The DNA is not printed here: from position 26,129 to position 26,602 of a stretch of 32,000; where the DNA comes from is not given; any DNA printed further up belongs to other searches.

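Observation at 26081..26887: Duplicated module: small acidic ORF, stop codon, then a ~60-codon in-frame open stretch through a conserved GC-rich hairpin island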

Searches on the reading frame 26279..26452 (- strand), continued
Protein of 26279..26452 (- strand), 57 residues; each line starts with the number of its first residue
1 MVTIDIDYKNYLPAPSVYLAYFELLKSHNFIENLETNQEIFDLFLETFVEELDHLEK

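Call 92: find_encoding_contigs(protein=window:26279-26452:-, flank=1500, max_places=10)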
Protein window:26279-26452:- (57 aa): 6 contigs read that carry it; 5 places shown.
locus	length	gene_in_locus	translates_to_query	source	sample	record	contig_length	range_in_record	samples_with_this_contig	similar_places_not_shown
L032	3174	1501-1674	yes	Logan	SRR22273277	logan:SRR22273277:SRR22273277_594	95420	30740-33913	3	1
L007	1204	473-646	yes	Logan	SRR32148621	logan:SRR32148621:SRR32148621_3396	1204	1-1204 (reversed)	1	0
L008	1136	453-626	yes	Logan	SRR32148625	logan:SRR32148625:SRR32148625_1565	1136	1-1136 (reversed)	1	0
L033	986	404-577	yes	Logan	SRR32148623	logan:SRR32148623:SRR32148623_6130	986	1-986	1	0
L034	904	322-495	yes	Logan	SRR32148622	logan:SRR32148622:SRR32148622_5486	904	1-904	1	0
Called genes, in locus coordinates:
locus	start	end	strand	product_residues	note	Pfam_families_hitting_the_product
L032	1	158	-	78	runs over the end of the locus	-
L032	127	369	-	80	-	-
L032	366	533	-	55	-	-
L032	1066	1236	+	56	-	-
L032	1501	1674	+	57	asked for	-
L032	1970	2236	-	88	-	PF00808:CBFD_NFYB_HMF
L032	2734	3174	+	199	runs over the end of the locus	-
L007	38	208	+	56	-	-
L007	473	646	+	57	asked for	-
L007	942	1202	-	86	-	?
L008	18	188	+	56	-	-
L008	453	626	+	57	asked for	-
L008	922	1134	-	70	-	?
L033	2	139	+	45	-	?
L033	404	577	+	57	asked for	-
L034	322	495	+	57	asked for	-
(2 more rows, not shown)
